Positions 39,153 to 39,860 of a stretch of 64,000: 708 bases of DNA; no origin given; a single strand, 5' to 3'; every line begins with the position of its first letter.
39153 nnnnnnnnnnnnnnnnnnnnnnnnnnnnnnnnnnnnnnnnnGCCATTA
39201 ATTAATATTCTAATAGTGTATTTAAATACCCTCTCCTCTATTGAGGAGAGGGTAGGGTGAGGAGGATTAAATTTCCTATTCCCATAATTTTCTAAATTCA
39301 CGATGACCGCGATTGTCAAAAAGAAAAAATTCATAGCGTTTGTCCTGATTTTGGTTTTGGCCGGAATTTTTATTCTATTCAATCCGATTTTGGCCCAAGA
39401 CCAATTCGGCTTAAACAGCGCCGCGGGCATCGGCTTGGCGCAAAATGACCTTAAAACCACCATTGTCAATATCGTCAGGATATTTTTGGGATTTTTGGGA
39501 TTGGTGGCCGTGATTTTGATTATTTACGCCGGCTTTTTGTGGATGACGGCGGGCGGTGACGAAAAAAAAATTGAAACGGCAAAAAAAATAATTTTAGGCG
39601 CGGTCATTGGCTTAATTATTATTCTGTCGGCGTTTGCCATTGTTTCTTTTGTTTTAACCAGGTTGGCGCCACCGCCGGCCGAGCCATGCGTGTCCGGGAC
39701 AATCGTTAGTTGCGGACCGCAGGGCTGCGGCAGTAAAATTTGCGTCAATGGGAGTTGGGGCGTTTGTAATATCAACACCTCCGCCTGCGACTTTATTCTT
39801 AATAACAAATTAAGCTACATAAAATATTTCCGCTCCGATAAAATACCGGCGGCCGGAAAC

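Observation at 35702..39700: Both giant proteins start with the same signal-peptide plus two-helix (pilin/VirB2-like) membrane module, with a near-identical DNA block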

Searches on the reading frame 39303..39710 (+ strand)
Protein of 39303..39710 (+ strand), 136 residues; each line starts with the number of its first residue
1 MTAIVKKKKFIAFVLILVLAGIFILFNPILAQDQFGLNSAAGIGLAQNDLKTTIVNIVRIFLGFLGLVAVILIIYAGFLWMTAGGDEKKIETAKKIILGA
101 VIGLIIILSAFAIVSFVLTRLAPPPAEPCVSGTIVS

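Call 16: find_homologous_proteins(query=window:39303-39680:+, max_evalue=0.001)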
Query window:39303-39680:+ (126 aa): 660 proteins with E <= 0.001 among 1067 candidates; the best 120 are listed.
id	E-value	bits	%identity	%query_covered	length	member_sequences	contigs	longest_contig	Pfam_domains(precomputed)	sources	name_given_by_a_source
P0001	1.2e-32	130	65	76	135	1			PF18895.6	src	-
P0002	2.0e-29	120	55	94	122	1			PF18895.6,PF04956.19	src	-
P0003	2.1e-25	107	52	90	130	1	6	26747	PF18895.6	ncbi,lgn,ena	-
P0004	2.3e-25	107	53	84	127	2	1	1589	PF18895.6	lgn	-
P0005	3.8e-25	106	52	80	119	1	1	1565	PF18895.6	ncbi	-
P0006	2.6e-24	103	47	93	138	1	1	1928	PF18895.6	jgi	jgi:hypothetical protein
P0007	2.7e-24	103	48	90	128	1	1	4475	PF18895.6,PF04956.19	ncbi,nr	ncbi:MAG: pilin [Candidatus Komeilibacteria bacterium]|nr:pilin [Candidatus Komeilibacteria bacteriu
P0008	6.0e-24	102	58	67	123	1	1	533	PF18895.6,PF04956.19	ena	-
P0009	9.1e-24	102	45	93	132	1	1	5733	PF18895.6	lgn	-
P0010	1.2e-23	101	50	88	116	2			PF18895.6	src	-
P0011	1.5e-23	101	60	66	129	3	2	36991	PF18895.6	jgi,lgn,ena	-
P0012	1.7e-23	101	47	97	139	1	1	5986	PF18895.6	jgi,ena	-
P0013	2.0e-23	101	50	90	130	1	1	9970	PF18895.6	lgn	-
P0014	2.5e-23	100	47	97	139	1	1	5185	PF18895.6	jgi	-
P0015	3.0e-23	100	52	93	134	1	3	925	PF18895.6,PF04956.19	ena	-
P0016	3.5e-23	100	52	90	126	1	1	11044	PF18895.6,PF04956.19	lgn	-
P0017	3.8e-23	100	47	96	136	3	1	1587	PF18895.6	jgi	-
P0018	6.3e-23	99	50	88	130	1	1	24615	PF18895.6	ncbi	-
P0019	7.1e-23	99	62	58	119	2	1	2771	PF18895.6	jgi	jgi:Zn-dependent protease with chaperone function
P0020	9.9e-23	98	56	70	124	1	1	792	PF18895.6,PF04956.19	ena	-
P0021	1.8e-22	97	47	90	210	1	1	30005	PF13205.13,PF18895.6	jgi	jgi:hypothetical protein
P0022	2.0e-22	97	52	76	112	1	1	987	PF18895.6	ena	-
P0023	2.2e-22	97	54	72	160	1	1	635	PF18895.6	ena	-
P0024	3.3e-22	97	63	64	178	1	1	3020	PF18895.6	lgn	-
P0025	3.8e-22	96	55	71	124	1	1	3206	PF18895.6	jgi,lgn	jgi:ABC-type arginine transport system permease subunit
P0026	3.9e-22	96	54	73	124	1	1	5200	PF18895.6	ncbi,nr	ncbi:MAG: pilin [Patescibacteria group bacterium]|nr:pilin [Patescibacteria group bacterium]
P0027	4.4e-22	96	54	75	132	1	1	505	PF18895.6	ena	-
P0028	1.0e-21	95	57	65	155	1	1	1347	PF18895.6,PF04956.19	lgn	-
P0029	1.1e-21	95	45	91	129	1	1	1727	PF18895.6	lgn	-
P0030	1.2e-21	95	47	90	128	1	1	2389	PF18895.6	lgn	-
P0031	1.3e-21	95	55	67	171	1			PF18895.6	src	-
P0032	1.4e-21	95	50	86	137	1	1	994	PF18895.6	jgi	-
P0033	1.5e-21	95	47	91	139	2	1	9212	PF18895.6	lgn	-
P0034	1.6e-21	94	46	79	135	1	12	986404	PF18895.6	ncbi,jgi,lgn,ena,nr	ncbi:hypothetical protein HON52_00465 [Candidatus Uhrbacteria bacterium]|jgi:hypothetical protein|nr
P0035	1.7e-21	94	55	71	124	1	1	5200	PF18895.6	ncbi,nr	ncbi:MAG: pilin [Patescibacteria group bacterium]|nr:pilin [Patescibacteria group bacterium]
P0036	1.9e-21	94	47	93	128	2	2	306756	PF18895.6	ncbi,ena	-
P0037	2.4e-21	94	47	88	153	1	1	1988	PF18895.6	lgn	-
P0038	2.6e-21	94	52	71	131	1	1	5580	PF18895.6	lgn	-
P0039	2.6e-21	94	53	71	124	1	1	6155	PF18895.6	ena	-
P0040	2.8e-21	94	49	91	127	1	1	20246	PF18895.6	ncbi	-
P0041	3.0e-21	94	46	91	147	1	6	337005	PF18895.6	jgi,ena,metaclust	jgi:hypothetical protein|metaclust:\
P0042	3.4e-21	93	56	75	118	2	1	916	PF18895.6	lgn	-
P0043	3.4e-21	93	48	90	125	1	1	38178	PF18895.6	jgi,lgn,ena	-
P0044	3.6e-21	93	50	76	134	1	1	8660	PF18895.6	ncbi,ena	-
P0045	3.7e-21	93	58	62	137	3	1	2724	PF18895.6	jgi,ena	-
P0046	3.9e-21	93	48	92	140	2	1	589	PF18895.6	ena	-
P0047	4.0e-21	93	49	80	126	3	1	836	PF18895.6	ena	-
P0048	4.3e-21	93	48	91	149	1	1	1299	PF18895.6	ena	-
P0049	4.3e-21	93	51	73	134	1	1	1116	PF18895.6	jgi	jgi:hypothetical protein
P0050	4.8e-21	93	47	75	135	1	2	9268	PF18895.6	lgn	-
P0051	4.9e-21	93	52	78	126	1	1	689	PF18895.6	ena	-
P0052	5.1e-21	93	44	94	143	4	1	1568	PF18895.6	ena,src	-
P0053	5.5e-21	93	56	61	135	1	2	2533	PF18895.6,PF04956.19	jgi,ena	-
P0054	6.2e-21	93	57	60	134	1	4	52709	PF18895.6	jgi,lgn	-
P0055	6.2e-21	93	50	87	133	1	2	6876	PF18895.6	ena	-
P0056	7.1e-21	92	54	62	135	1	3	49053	PF18895.6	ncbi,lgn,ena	-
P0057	7.2e-21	92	56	75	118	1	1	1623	PF18895.6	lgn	-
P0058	7.2e-21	92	52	71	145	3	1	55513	PF18895.6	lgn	-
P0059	8.2e-21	92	53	76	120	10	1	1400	PF18895.6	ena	-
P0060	8.4e-21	92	53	69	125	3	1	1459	PF18895.6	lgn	-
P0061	8.8e-21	92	47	93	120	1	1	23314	PF18895.6,PF04956.19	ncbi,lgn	-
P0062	9.1e-21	92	47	91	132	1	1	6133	PF18895.6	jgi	-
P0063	9.1e-21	92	57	66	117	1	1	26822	PF18895.6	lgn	-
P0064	9.2e-21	92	63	60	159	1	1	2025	PF18895.6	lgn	-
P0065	9.3e-21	92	52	71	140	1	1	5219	PF18895.6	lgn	-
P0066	1.0e-20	92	54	74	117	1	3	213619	PF18895.6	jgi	-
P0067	1.0e-20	92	47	94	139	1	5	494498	PF18895.6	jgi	-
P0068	1.1e-20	92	55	71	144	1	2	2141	PF18895.6,PF01554.24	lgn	-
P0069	1.3e-20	92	47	86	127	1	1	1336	PF18895.6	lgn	-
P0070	1.3e-20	92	44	91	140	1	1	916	PF18895.6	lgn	-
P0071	1.3e-20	91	49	71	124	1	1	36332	PF18895.6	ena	-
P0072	1.5e-20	91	52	75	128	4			PF18895.6,PF04956.19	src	-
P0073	1.5e-20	91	56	71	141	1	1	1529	PF18895.6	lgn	-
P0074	1.5e-20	91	45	93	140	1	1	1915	PF18895.6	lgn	-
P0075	1.5e-20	91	46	78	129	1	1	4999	PF18895.6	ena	-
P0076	1.9e-20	91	53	73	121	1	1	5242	PF18895.6,PF04956.19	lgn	-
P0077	1.9e-20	91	45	92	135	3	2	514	PF18895.6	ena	-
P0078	2.0e-20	91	56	62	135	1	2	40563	PF18895.6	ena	-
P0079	2.0e-20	91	59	66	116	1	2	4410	PF18895.6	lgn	-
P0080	2.1e-20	91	53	75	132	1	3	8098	PF18895.6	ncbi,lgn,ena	ncbi:MAG: pilin [Patescibacteria group bacterium]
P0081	2.2e-20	91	54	77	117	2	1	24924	PF18895.6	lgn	-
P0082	2.3e-20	91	50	71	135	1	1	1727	PF18895.6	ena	-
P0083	2.5e-20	91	51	76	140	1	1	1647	PF18895.6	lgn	-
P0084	2.6e-20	91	58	69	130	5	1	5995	PF18895.6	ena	-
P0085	2.6e-20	91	50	71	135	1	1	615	PF18895.6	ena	-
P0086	2.8e-20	90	43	91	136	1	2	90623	PF18895.6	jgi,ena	-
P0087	2.8e-20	90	56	64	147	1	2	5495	PF18895.6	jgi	jgi:hypothetical protein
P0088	3.0e-20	90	44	92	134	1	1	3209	PF18895.6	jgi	jgi:hypothetical protein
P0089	3.1e-20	90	49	78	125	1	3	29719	PF18895.6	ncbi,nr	ncbi:pilin [Candidatus Parcubacteria bacterium]|nr:pilin [Patescibacteria group bacterium] MCG268751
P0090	3.1e-20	90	55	62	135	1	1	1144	PF18895.6,PF04956.19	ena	-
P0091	3.1e-20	90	47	74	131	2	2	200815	PF18895.6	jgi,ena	jgi:hypothetical protein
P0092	3.2e-20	90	50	94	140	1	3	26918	PF18895.6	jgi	-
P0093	3.3e-20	90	54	76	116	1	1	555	PF18895.6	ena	-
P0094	3.8e-20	90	52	68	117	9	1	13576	PF18895.6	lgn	-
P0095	3.8e-20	90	59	70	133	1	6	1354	PF18895.6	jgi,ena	-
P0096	3.9e-20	90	52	71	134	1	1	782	PF18895.6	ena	-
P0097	3.9e-20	90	52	81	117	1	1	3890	PF18895.6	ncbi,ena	-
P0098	4.0e-20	90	50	79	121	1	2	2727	PF18895.6,PF04956.19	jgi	-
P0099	4.0e-20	90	43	93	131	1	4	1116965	PF18895.6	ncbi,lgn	-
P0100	4.1e-20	90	52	80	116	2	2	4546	PF18895.6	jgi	-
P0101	4.2e-20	90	53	68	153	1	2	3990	PF18895.6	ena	-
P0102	4.5e-20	90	52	75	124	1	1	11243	PF18895.6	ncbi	-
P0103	4.9e-20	90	65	59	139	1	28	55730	PF18895.6,PF04956.19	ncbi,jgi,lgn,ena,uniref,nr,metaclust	ncbi:MAG: hypothetical protein A3B89_04460 [Candidatus Buchananbacteria bacterium RIFCSPHIGHO2_02_FU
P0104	4.9e-20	90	49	72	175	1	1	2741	PF18895.6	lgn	-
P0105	4.9e-20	90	48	73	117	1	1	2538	PF18895.6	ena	-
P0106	5.0e-20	90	71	39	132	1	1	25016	PF18895.6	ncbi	-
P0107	5.1e-20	90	45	92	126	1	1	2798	PF18895.6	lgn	-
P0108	5.1e-20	90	58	66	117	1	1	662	PF18895.6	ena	-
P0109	5.1e-20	90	61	60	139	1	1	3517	PF18895.6,PF04956.19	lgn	-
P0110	5.3e-20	90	53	68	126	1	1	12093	PF18895.6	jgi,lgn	jgi:amino acid transporter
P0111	5.7e-20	89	61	61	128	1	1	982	PF18895.6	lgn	-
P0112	5.9e-20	89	62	61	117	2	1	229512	PF18895.6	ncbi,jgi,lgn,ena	ncbi:MAG: pilin [Patescibacteria group bacterium]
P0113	5.9e-20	89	54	74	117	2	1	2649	PF18895.6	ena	-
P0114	6.4e-20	89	51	73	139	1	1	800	PF18895.6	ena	-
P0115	6.6e-20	89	51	73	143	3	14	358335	PF18895.6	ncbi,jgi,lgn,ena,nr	ncbi:MAG TPA: hypothetical protein DCS29_01980 [Candidatus Magasanikbacteria bacterium]|nr:hypotheti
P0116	7.0e-20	89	55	74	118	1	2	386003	PF18895.6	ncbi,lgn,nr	ncbi:MAG: pilin [Patescibacteria group bacterium]|nr:pilin [Patescibacteria group bacterium] MDD5715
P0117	7.4e-20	89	45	53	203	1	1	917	PF18895.6,PF04956.19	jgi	jgi:type IV secretory pathway VirB2 component (pilin)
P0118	7.7e-20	89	62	60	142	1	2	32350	PF18895.6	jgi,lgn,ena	-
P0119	7.9e-20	89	48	73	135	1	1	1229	PF18895.6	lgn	-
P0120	8.4e-20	89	47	73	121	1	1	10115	PF18895.6,PF04956.19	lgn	-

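Call 54: search_protein_families(library=ncbifam, proteins=[window:39303-39710:+], max_evalue=0.01)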
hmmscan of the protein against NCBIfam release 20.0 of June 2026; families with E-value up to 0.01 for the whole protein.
window:39303-39710:+ (136 aa): 2 families
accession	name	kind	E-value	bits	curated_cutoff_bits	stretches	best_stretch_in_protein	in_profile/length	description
NF045849.1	ICE_MMCAP2_0565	equivalog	6e-11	41.9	40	1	48-119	7-78/80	Mbov_0395 family pilin-like conjugal transfer protein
NF047440.1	LA3751_2_3_fam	subfamily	0.0045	15.9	200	1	6-111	219-325/460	LA_3751/LA_3752 family putative glycosyltransferase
